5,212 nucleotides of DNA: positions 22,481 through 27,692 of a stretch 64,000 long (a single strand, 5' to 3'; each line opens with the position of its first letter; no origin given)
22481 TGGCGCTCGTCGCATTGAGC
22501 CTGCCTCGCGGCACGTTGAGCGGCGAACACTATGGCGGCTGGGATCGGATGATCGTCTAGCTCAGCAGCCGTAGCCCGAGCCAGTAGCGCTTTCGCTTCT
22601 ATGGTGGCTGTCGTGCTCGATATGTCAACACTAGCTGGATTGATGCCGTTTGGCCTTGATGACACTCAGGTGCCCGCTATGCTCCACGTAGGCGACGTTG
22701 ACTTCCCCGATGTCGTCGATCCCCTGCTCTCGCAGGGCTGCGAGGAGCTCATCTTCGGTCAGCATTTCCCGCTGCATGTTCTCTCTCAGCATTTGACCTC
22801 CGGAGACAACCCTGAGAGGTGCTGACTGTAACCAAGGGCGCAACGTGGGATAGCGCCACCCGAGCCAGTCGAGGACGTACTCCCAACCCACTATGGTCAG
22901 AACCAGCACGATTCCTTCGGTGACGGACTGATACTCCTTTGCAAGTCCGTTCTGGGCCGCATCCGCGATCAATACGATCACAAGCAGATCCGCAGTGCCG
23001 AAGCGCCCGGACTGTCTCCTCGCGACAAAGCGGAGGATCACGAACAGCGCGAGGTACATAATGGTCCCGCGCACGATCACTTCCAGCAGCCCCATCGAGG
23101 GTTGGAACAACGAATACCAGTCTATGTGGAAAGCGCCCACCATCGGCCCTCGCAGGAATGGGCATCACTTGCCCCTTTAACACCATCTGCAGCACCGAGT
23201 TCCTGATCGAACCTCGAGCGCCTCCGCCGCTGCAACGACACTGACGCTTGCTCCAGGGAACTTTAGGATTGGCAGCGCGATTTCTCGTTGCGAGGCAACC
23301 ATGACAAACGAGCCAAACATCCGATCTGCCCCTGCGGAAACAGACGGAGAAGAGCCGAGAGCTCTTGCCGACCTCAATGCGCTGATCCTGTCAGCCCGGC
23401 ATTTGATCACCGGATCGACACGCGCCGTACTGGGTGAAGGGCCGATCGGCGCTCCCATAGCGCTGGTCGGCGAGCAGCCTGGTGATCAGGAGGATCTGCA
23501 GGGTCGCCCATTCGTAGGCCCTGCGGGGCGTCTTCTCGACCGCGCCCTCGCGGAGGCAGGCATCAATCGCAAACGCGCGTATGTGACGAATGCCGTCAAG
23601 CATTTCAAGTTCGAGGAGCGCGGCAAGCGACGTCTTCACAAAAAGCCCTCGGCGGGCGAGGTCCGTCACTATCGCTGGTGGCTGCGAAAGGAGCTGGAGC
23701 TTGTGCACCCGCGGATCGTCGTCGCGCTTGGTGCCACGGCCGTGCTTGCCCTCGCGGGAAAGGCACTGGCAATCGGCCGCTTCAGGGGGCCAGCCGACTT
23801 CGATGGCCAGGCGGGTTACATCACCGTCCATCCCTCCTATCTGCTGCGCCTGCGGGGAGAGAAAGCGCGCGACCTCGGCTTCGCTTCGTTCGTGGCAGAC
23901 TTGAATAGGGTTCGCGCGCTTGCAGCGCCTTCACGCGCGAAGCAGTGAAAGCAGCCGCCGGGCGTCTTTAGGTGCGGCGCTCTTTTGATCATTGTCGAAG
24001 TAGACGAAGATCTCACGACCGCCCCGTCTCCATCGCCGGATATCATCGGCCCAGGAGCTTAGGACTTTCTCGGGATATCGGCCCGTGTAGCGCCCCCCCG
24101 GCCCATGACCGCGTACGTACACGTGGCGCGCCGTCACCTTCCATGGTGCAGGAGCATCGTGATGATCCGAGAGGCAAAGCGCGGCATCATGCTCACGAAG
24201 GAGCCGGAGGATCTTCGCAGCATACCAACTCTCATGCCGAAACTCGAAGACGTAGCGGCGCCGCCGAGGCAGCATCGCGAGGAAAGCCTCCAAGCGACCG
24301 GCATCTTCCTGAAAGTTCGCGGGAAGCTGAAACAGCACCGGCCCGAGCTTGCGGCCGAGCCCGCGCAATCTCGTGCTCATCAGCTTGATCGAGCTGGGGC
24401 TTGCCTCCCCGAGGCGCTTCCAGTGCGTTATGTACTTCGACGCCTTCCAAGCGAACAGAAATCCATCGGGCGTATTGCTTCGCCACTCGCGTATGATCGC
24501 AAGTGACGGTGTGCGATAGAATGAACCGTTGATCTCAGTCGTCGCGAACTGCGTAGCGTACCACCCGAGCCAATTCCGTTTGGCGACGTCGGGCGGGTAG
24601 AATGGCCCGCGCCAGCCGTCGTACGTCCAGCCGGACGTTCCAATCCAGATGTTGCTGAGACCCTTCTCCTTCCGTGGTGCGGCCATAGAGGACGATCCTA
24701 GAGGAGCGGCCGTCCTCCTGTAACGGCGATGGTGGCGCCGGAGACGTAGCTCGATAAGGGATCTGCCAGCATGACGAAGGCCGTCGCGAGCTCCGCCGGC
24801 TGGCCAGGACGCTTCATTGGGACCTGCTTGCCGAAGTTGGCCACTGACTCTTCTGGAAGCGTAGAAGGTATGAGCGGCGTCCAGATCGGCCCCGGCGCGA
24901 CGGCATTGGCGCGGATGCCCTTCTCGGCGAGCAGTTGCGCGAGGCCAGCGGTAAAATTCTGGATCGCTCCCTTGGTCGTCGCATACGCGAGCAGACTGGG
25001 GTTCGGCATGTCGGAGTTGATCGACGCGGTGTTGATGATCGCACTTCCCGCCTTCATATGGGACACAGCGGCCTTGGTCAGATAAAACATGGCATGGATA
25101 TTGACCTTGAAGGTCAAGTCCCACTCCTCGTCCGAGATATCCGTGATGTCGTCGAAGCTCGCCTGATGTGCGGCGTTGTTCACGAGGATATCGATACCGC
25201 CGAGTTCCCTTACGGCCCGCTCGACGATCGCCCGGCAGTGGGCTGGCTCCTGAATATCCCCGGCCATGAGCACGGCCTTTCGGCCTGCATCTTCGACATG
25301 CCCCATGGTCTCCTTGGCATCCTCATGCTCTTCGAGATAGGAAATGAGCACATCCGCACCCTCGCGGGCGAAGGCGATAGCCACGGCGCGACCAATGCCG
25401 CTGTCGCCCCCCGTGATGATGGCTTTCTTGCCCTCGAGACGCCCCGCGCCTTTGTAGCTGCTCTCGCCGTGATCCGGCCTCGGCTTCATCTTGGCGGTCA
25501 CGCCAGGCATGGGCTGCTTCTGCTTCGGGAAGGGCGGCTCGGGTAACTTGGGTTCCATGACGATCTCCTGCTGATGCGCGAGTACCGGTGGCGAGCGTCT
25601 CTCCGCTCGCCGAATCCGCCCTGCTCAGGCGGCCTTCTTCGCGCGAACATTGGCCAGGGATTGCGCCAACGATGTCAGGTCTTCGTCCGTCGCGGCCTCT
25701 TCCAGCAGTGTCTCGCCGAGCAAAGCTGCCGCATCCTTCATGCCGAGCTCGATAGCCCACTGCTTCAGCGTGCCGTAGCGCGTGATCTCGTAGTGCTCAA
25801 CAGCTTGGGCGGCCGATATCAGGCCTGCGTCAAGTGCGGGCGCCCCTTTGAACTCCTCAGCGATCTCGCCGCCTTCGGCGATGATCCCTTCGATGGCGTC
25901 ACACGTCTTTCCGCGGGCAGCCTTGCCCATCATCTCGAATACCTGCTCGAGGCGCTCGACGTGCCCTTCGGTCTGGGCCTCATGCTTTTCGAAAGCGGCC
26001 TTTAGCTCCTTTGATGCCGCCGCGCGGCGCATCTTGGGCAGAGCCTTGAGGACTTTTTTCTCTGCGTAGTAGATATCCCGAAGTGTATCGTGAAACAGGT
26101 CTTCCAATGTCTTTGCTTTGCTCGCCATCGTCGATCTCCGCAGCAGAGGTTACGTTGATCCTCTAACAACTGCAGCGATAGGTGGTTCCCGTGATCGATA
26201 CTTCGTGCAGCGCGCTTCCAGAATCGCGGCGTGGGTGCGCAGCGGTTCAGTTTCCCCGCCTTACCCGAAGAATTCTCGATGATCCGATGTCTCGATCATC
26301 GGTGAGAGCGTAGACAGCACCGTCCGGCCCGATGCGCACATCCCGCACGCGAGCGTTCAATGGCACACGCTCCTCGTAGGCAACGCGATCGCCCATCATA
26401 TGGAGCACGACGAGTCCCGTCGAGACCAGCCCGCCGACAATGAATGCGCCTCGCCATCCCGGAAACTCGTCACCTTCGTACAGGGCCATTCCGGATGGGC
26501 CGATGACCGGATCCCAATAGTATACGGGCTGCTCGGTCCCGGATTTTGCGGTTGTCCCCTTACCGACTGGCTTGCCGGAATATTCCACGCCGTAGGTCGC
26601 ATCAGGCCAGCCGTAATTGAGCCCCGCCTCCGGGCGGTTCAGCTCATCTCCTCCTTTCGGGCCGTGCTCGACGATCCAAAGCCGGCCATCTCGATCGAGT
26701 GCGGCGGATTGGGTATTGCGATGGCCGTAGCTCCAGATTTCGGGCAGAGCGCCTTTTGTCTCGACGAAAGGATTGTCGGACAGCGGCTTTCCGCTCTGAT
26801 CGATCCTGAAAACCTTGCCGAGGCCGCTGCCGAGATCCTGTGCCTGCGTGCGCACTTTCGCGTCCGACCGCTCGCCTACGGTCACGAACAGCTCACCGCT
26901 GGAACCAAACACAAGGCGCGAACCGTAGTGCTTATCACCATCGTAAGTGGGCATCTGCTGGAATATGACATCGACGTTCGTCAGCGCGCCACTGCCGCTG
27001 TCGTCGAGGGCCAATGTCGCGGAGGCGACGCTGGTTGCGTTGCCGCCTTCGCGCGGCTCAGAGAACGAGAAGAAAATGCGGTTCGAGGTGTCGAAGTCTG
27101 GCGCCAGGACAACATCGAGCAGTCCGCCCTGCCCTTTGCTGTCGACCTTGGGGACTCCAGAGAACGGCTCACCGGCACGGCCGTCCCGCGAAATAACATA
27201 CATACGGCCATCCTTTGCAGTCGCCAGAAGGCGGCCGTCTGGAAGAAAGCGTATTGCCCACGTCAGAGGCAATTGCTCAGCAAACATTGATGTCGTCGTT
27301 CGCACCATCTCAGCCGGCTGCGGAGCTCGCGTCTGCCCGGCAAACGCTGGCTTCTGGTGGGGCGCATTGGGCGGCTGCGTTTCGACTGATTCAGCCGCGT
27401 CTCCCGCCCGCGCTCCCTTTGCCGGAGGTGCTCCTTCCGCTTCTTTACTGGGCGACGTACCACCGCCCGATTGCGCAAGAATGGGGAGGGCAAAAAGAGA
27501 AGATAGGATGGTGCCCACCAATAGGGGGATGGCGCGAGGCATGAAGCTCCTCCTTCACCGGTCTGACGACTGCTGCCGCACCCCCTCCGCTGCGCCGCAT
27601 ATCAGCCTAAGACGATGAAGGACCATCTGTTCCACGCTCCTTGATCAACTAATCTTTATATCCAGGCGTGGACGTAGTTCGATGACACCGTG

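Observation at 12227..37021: Island is wired almost unit-by-unit to sigma-EcfG (general stress response) type promoters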

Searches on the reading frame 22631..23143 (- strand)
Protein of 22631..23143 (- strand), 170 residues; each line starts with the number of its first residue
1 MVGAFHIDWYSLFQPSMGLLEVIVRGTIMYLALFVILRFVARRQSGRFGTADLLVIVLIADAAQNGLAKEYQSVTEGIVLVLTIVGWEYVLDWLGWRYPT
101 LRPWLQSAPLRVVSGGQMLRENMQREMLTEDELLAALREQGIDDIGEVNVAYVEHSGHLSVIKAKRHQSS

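Call 8: search_protein_families(library=pfam, proteins=[window:22631-23143:-])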
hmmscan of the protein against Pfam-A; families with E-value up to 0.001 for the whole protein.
window:22631-23143:- (170 aa): 1 family
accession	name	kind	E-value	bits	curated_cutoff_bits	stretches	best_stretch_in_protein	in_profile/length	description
PF04239.17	DUF421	-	2.2e-14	53.5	23.6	1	99-168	4-73/129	YetF C-terminal domain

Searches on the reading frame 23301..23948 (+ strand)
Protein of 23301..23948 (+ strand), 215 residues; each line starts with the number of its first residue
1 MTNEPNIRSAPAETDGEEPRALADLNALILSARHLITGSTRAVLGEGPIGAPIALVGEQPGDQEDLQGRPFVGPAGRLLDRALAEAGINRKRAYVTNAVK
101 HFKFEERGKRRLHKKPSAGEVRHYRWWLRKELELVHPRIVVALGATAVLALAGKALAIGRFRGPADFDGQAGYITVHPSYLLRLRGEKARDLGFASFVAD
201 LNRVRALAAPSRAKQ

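Call 8: search_protein_families(library=pfam, proteins=[window:23301-23948:+])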
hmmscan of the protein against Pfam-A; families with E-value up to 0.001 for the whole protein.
window:23301-23948:+ (215 aa): 1 family
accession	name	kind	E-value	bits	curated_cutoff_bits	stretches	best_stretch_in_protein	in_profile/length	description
PF03167.25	UDG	-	2.9e-31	108.9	24.3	1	45-191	2-130/141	Uracil DNA glycosylase superfamily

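Call 67: search_solved_structures(query=window:23301-23948:+, max_evalue=0.00001, show_alignments=1)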
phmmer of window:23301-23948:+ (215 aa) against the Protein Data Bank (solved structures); distinct sequences matched with E-value up to 0.00001: 29.
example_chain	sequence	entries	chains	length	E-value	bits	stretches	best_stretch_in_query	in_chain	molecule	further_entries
6iod_A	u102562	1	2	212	2.8e-42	148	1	35-204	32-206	Phage SPO1 DNA polymerase-related protein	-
6ajo_A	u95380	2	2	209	3e-42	147.8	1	35-204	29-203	Uracil DNA glycosylase superfamily protein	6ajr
8iie_A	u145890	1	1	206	3.6e-42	147.6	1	35-202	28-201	Type-4 uracil-DNA glycosylase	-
6ail_A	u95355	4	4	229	4e-42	147.4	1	35-204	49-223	Uracil DNA glycosylase X | Uracil DNA glycosylase superfamily protein | Phage SPO1 DNA polymerase-related protein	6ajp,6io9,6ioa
6ajq_A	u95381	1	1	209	7.8e-42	146.5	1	35-204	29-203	Uracil DNA glycosylase superfamily protein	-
6l5a_A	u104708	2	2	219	2.3e-41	145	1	35-207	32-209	Uracil DNA glycosylase superfamily protein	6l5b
6ioc_A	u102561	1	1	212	3.5e-41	144.3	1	35-204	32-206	Phage SPO1 DNA polymerase-related protein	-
6l6s_A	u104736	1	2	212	3.6e-41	144.3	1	35-204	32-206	Phage SPO1 DNA polymerase-related protein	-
8iio_A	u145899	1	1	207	4.6e-41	144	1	35-202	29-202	Type-4 uracil-DNA glycosylase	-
8iip_A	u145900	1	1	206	4.6e-41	144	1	35-202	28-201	Type-4 uracil-DNA glycosylase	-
6ajs_A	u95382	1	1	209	5.2e-41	143.8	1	35-204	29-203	Uracil DNA glycosylase superfamily protein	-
8iim_A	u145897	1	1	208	6.1e-41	143.6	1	35-202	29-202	Type-4 uracil-DNA glycosylase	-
8iin_A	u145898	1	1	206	6.5e-41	143.5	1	35-202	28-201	Type-4 uracil-DNA glycosylase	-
6iob_A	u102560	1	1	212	7.1e-41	143.3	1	35-204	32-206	Phage SPO1 DNA polymerase-related protein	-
8iif_A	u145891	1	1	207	8.7e-41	143.1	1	35-202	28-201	Type-4 uracil-DNA glycosylase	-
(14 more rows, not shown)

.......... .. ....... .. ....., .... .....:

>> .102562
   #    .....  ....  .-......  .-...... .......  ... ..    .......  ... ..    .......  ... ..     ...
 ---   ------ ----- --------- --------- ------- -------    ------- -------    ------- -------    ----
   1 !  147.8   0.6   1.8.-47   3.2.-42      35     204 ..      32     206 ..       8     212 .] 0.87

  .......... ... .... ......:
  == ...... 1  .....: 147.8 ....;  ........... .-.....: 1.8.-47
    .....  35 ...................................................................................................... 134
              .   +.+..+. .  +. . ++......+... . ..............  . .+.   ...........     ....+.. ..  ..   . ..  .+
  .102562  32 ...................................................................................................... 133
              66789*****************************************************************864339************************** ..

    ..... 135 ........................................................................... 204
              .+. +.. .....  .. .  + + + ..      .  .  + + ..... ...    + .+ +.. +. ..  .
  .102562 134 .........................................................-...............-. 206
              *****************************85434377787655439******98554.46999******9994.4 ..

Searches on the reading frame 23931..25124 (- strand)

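Call 8: search_protein_families(library=pfam, proteins=[window:23931-25124:-])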
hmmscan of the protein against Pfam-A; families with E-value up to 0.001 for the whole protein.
window:23931-25124:- (397 aa): 1 family
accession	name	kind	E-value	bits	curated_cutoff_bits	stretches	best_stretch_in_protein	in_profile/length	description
PF01904.24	DUF72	-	8.9e-70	235.5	25.3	1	176-393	1-216/217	Protein of unknown function DUF72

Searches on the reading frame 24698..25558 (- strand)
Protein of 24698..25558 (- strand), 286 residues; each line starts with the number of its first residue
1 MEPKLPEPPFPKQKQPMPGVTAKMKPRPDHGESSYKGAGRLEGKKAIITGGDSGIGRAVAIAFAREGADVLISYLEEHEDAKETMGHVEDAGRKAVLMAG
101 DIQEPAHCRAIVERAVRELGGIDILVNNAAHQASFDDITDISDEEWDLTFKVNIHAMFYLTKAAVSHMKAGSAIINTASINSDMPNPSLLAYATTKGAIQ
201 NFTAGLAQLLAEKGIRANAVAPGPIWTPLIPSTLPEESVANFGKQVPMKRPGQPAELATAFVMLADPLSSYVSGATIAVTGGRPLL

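Call 8: search_protein_families(library=pfam, proteins=[window:24698-25558:-])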
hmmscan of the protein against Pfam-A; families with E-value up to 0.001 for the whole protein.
window:24698-25558:- (286 aa): 3 families
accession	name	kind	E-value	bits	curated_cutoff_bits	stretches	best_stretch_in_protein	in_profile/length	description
PF13561.12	adh_short_C2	-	1.7e-58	198.5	27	1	52-282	5-234/236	Enoyl-(Acyl carrier protein) reductase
PF00106.31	adh_short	-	1.4e-50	171.9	26.6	1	44-231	1-188/195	short chain dehydrogenase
PF08659.16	KR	-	5.6e-12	46.4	22.6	1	47-224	4-177/180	KR domain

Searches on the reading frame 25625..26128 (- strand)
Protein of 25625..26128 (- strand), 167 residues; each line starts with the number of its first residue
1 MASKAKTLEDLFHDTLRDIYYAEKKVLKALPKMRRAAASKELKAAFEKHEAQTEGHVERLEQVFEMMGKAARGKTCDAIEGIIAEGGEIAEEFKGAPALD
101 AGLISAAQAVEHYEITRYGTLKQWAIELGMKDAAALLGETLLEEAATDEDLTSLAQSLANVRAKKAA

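Call 8: search_protein_families(library=pfam, proteins=[window:25625-26128:-])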
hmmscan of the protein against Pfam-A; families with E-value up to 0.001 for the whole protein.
window:25625-26128:- (167 aa): 1 family
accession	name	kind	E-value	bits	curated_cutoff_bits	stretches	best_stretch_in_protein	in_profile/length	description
PF05974.18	DUF892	-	1.6e-59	200.9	23.7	1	7-163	1-158/159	Domain of unknown function (DUF892)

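Call 11: find_encoding_contigs(protein=window:25625-26128:-, flank=10000, max_places=10)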
Protein window:25625-26128:- (167 aa): 7 contigs read that carry it; 3 places shown.
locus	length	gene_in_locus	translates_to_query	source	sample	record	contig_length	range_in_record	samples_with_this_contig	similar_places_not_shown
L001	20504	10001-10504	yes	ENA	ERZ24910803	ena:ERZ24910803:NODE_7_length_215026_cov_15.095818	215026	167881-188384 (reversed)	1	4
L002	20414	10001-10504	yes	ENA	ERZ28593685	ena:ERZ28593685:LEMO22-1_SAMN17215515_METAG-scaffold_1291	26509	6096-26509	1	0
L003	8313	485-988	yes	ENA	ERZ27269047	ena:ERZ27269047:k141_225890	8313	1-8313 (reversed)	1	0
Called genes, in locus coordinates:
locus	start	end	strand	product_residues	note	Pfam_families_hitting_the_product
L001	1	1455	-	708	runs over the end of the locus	PF00199:Catalase, PF06628:Catalase-rel, PF18011:Catalase_C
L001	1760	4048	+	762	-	PF00384:Molybdopterin, PF01568:Molydop_binding (weak)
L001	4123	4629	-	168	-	PF02464:CinA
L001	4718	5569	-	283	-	PF03631:Virul_fac_BrkB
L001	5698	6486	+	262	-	PF00106:adh_short, PF08659:KR, PF13561:adh_short_C2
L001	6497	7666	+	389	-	PF08240:ADH_N, PF00107:ADH_zinc_N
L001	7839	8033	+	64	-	-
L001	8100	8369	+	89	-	-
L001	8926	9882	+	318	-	PF07995:GSDH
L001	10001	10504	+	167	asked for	PF05974:DUF892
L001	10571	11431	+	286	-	PF00106:adh_short, PF08659:KR, PF13561:adh_short_C2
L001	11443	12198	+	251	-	PF01904:DUF72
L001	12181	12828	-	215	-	PF03167:UDG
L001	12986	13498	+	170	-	PF04239:DUF421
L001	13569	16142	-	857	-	PF01073:3Beta_HSD, PF01370:Epimerase, PF04321:RmlD_sub_bind, PF16363:GDP_Man_Dehyd, PF07993:NAD_binding_4 (weak), PF03779:SPW, PF07884:VKOR, PF03779:SPW, +1 more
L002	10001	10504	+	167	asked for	PF05974:DUF892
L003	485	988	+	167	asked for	PF05974:DUF892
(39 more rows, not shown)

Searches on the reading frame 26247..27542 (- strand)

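Call 8: search_protein_families(library=pfam, proteins=[window:26247-27542:-])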
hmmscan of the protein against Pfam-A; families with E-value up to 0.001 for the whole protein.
window:26247-27542:- (431 aa): 1 family
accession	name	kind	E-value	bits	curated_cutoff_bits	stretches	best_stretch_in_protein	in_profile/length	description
PF07995.17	GSDH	-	5.7e-121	404.3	25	1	94-418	4-327/332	Glucose / Sorbosone dehydrogenase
